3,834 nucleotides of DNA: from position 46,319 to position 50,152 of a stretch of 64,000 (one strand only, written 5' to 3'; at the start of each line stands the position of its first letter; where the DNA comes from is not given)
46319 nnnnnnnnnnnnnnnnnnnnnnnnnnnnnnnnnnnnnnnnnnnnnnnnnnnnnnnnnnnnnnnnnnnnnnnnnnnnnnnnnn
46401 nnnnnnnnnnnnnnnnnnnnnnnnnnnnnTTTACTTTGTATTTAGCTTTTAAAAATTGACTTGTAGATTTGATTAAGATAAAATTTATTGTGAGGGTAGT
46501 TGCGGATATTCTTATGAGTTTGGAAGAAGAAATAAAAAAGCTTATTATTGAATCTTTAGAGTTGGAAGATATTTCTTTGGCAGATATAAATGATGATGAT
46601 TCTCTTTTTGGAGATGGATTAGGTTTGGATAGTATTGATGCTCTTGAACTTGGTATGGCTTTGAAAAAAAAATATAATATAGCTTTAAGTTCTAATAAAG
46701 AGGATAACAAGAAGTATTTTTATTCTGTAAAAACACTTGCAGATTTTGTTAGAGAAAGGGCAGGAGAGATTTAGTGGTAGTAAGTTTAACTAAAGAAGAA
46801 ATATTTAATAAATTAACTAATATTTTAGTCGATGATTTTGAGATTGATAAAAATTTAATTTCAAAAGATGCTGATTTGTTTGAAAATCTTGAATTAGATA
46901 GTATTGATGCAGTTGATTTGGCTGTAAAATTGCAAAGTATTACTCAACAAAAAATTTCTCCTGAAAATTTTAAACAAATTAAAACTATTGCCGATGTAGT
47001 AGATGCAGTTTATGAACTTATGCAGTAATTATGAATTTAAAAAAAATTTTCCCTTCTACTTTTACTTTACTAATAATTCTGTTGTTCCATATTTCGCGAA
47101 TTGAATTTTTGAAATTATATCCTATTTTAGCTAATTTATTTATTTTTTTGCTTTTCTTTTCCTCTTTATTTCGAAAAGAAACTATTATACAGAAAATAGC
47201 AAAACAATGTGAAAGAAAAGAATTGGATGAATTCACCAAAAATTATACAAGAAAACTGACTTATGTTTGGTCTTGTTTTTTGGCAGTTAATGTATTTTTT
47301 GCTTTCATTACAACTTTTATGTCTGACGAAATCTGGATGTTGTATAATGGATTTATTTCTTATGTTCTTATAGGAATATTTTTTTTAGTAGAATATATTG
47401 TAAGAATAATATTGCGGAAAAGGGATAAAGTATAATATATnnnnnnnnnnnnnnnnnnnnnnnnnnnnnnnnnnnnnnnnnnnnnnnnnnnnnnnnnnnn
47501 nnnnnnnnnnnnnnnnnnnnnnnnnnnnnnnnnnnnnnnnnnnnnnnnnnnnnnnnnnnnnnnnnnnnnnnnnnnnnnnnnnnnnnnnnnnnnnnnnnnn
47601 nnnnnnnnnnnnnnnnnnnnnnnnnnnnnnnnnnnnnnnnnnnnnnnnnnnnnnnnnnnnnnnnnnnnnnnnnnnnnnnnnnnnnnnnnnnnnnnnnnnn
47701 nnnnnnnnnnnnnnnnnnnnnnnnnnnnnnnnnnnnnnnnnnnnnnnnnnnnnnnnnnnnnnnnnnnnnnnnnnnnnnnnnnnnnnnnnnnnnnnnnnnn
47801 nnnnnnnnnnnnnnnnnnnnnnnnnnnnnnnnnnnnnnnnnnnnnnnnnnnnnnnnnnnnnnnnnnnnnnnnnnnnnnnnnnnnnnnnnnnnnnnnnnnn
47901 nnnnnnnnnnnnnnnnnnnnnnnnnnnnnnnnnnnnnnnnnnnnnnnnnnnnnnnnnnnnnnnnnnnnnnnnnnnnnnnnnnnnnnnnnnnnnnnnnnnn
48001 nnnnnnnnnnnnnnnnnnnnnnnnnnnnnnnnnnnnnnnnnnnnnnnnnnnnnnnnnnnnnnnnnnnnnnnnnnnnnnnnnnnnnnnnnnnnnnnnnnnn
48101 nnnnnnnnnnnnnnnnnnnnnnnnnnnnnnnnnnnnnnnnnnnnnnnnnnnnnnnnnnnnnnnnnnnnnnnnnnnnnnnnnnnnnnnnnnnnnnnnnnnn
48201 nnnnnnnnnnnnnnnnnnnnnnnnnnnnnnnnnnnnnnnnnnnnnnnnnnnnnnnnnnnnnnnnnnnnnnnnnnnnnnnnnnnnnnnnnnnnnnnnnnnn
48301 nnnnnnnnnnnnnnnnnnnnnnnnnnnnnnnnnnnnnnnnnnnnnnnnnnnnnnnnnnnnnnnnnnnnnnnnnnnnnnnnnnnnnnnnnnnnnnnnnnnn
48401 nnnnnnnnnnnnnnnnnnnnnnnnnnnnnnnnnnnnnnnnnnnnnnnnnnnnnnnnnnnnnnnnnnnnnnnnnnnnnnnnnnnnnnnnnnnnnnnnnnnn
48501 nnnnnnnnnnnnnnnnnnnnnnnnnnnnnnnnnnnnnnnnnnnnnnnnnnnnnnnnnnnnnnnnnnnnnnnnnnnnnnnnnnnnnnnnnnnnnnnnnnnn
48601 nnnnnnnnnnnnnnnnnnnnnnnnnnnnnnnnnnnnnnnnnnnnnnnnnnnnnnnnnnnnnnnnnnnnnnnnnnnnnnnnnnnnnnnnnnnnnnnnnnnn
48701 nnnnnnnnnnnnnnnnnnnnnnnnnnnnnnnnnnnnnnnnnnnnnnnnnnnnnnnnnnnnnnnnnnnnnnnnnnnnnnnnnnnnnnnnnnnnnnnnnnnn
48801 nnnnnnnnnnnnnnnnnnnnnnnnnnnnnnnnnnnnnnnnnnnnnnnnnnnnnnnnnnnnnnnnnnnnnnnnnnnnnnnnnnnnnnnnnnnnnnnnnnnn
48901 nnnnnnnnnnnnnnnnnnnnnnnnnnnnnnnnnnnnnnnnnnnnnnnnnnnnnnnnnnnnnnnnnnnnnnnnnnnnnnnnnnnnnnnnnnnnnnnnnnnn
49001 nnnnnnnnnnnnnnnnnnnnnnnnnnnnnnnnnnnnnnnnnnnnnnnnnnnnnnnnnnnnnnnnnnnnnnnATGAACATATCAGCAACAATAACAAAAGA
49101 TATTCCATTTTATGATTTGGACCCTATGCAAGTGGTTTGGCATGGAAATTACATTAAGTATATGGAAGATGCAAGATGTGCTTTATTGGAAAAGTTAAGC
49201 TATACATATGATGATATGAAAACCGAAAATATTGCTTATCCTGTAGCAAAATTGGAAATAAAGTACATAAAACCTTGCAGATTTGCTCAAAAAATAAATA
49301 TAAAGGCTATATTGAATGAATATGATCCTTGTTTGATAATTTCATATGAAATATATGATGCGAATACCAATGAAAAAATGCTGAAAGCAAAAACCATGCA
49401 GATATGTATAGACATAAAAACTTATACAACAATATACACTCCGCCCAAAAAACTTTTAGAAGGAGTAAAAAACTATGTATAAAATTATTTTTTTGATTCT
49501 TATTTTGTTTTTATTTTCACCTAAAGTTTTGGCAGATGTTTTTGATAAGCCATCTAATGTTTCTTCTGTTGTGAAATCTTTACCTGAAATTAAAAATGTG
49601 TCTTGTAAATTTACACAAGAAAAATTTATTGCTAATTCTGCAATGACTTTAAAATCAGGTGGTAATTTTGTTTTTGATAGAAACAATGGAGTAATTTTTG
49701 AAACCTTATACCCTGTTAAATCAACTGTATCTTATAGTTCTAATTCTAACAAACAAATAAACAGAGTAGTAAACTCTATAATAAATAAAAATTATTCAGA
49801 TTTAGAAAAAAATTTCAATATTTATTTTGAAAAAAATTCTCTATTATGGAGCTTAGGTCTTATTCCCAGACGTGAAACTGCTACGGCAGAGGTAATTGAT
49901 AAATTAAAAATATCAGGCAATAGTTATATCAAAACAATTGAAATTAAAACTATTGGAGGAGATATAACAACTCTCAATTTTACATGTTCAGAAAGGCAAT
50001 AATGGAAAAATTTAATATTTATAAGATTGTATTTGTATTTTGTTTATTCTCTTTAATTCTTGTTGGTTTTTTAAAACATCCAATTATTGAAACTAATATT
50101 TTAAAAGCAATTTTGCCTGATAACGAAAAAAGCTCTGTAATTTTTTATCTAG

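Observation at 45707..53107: Aryl-polyene-like lipid loading and export cluster that lacks any ketosynthase or ketoreductase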

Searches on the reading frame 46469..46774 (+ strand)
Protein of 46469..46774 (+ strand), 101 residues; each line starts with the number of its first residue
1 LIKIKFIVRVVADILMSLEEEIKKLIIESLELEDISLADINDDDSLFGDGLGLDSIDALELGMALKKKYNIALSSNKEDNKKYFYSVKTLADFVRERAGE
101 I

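Call 3: search_protein_families(library=pfam, proteins=[window:46469-46774:+], max_evalue=0.01)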
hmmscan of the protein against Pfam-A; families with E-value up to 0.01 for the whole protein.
window:46469-46774:+ (101 aa): 1 family
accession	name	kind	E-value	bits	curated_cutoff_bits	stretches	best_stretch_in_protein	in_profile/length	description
PF00550.31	PP-binding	-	2.9e-08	34.3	20.8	1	22-75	3-51/67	Phosphopantetheine attachment site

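Call 4: search_protein_families(library=ncbifam, proteins=[window:46469-46774:+], max_evalue=0.01)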
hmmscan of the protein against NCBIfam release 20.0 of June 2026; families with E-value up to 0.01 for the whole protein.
window:46469-46774:+ (101 aa): 12 families
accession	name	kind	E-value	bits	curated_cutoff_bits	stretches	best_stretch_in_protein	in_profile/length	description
NF006617.0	PRK09184.1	subfamily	2e-26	91.8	70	1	15-96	11-92/96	phosphopantetheine-binding protein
NF002149.0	PRK00982.1-3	equivalog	1.6e-09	37.5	106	1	16-96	2-75/78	acyl carrier protein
TIGR00517.1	acyl_carrier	equivalog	1.6e-08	34.3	70.45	1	17-97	3-76/77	acyl carrier protein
NF005480.0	PRK07081.1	equivalog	2e-08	34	72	1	19-95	2-74/83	acyl carrier protein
NF058660.1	cispen_ACP_AmcB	equivalog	3.8e-08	33.4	80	1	18-97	2-78/80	cispentacin biosynthesis acyl carrier protein AmcB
NF002151.0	PRK00982.1-5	equivalog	6.1e-08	32.7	92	1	18-95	4-74/78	acyl carrier protein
NF002148.0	PRK00982.1-2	subfamily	1.4e-07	31.3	71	1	16-79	3-62/79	acyl carrier protein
NF005798.0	PRK07639.1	equivalog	3.4e-06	27.4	100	1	18-97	6-81/91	petrobactin biosynthesis protein AsbD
NF003757.0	PRK05350.1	equivalog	3.3e-05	23.9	65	1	20-95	9-74/83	acyl carrier protein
NF002150.0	PRK00982.1-4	subfamily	0.00025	21.2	66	1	20-97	8-78/80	acyl carrier protein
NF052616.1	ACP_for_OlsHI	equivalog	0.00096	19.5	130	1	19-97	5-80/83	ornithine lipid biosynthesis acyl carrier protein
NF003464.0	PRK05087.1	equivalog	0.0068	16.4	68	1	26-76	10-57/78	D-alanine--poly(phosphoribitol) ligase subunit DltC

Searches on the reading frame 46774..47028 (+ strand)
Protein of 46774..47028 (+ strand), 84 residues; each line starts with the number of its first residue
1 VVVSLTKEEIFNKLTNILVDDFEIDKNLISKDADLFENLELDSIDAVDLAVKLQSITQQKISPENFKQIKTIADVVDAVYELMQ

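Call 3: search_protein_families(library=pfam, proteins=[window:46774-47028:+], max_evalue=0.01)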
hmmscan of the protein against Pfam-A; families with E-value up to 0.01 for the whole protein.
window:46774-47028:+ (84 aa): 1 family
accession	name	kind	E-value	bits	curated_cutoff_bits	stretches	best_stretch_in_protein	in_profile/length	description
PF00550.31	PP-binding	-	3.8e-11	43.5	20.8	1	13-79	2-67/67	Phosphopantetheine attachment site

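Call 4: search_protein_families(library=ncbifam, proteins=[window:46774-47028:+], max_evalue=0.01)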
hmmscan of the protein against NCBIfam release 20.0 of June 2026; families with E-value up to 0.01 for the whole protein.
window:46774-47028:+ (84 aa): 16 families
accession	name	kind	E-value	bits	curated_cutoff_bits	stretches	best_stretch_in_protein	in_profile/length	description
NF003757.0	PRK05350.1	equivalog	2.1e-30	104.7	65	1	6-84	3-81/83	acyl carrier protein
NF002150.0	PRK00982.1-4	subfamily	5.6e-13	48.9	66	1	6-80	2-76/80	acyl carrier protein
NF002148.0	PRK00982.1-2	subfamily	9.2e-12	44.6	71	1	7-80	2-75/79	acyl carrier protein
TIGR00517.1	acyl_carrier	equivalog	3e-09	36.6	70.45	1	8-80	2-74/77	acyl carrier protein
NF002147.0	PRK00982.1-1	equivalog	6.6e-08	32.3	84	1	5-81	3-79/83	acyl carrier protein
NF040636.1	AcpM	exception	8.4e-08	32.1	146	1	6-82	2-78/93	meromycolate extension acyl carrier protein AcpM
NF002151.0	PRK00982.1-5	equivalog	2.2e-06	27.7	92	1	9-79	3-73/78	acyl carrier protein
NF058660.1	cispen_ACP_AmcB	equivalog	3.4e-06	27.1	80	1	10-78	2-77/80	cispentacin biosynthesis acyl carrier protein AmcB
NF009104.0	PRK12449.1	equivalog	3.6e-06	26.8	70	1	5-81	1-77/80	acyl carrier protein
NF002149.0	PRK00982.1-3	equivalog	9.7e-06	25.4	106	1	9-80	3-74/78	acyl carrier protein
NF004533.0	PRK05883.1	equivalog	1.6e-05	24.6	72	1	6-79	20-93/100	acyl carrier protein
NF005079.0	PRK06508.1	equivalog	0.00012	22.4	83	1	10-68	4-62/93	acyl carrier protein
NF006031.0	PRK08172.1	equivalog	0.00023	21.7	76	1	14-80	9-75/82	acyl carrier protein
NF003464.0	PRK05087.1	equivalog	0.00026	20.9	68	1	7-82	4-77/78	D-alanine--poly(phosphoribitol) ligase subunit DltC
NF006617.0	PRK09184.1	subfamily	0.0026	17.7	70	1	5-52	9-60/96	phosphopantetheine-binding protein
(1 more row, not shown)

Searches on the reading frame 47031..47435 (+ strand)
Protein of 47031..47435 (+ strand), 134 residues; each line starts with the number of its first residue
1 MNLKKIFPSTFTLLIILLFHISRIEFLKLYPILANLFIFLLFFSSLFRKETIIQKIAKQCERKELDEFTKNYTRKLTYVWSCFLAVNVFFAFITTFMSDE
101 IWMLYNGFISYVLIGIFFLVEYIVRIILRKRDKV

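Call 3: search_protein_families(library=pfam, proteins=[window:47031-47435:+], max_evalue=0.01)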
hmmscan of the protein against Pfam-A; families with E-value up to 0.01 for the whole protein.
window:47031-47435:+ (134 aa): 0 families

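Call 4: search_protein_families(library=ncbifam, proteins=[window:47031-47435:+], max_evalue=0.01)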
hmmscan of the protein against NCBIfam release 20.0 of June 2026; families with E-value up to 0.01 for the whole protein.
window:47031-47435:+ (134 aa): 1 family
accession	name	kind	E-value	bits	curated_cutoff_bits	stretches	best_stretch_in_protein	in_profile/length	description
TIGR00997.1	ispZ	equivalog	3.7e-08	33.7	165.2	1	23-126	70-170/178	septation protein IspZ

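Call 53: search_protein_families(library=ncbifam, proteins=[window:47031-47435:+], max_evalue=0.01)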
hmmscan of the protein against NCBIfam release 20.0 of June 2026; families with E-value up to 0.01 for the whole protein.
window:47031-47435:+ (134 aa): 1 family
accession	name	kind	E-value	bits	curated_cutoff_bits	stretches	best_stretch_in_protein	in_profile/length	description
TIGR00997.1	ispZ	equivalog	3.7e-08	33.7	165.2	1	23-126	70-170/178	septation protein IspZ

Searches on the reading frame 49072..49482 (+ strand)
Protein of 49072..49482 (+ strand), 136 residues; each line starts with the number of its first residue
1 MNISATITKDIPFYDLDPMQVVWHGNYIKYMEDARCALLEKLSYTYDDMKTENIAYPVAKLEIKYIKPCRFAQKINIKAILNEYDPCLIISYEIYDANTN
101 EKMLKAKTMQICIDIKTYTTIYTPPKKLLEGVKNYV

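Call 3: search_protein_families(library=pfam, proteins=[window:49072-49482:+], max_evalue=0.01)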
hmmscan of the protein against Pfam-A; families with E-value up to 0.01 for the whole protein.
window:49072-49482:+ (136 aa): 3 families
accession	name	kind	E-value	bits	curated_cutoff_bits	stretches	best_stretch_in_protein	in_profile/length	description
PF13279.12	4HBT_2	-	9.4e-12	45.9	25.5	1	12-126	2-116/122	Thioesterase-like superfamily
PF01643.23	Acyl-ACP_TE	-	2.9e-07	30.7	23.7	1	10-117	9-117/131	Acyl-ACP thioesterase N-terminal domain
PF03061.28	4HBT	-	1.1e-05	26.1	20.6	1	20-82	2-57/79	Thioesterase superfamily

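Call 4: search_protein_families(library=ncbifam, proteins=[window:49072-49482:+], max_evalue=0.01)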
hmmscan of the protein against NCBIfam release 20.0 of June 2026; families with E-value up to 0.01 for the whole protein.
window:49072-49482:+ (136 aa): 5 families
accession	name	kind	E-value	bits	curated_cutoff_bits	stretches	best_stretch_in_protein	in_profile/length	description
TIGR00051.1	TIGR00051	subfamily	1.2e-21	77.3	68.7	1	13-119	6-112/117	YbgC/FadM family acyl-CoA thioesterase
NF047424.1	MenI_Staph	exception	9.5e-19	67.7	225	1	13-120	12-119/148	1,4-dihydroxy-2-naphthoyl-CoA hydrolase MenI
TIGR02799.1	thio_ybgC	equivalog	3.2e-14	53.3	141.35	1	13-122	9-118/126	tol-pal system-associated acyl-CoA thioesterase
NF008065.0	PRK10800.1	equivalog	3.1e-11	43.5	185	1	13-121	14-122/134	tol-pal system-associated acyl-CoA thioesterase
NF008418.0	PRK11245.1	equivalog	0.002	18.2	152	1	26-78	63-115/121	dihydroneopterin triphosphate 2'-epimerase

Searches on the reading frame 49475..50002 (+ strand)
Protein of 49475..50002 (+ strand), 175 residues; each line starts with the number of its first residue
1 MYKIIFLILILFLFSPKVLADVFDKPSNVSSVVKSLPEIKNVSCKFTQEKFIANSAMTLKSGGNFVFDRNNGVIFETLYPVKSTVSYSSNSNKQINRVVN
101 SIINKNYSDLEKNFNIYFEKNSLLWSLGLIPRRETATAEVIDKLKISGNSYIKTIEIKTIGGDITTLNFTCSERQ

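Call 3: search_protein_families(library=pfam, proteins=[window:49475-50002:+], max_evalue=0.01)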
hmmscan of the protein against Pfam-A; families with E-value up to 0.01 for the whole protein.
window:49475-50002:+ (175 aa): 2 families
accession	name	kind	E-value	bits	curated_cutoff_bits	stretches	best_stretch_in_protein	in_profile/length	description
PF03548.22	LolA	-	0.00055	20.2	23.6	0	89-170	69-149/165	Outer membrane lipoprotein carrier protein LolA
PF22610.1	CovS-like_HAMP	-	0.0063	16.8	27.4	0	91-110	10-29/57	Histidine kinase, HAMP domain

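Call 4: search_protein_families(library=ncbifam, proteins=[window:49475-50002:+], max_evalue=0.01)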
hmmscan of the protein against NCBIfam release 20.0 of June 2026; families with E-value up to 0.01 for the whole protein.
window:49475-50002:+ (175 aa): 2 families
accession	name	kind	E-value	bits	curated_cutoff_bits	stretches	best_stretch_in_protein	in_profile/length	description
NF053544.1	LolA2_flexi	equivalog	9.5e-09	34.9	125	1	4-84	3-87/208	flexirubin biosynthesis/transport protein LolA2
TIGR00547.2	lolA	equivalog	8e-06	25.4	112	1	6-84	4-76/202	outer membrane lipoprotein periplasmic chaperone LolA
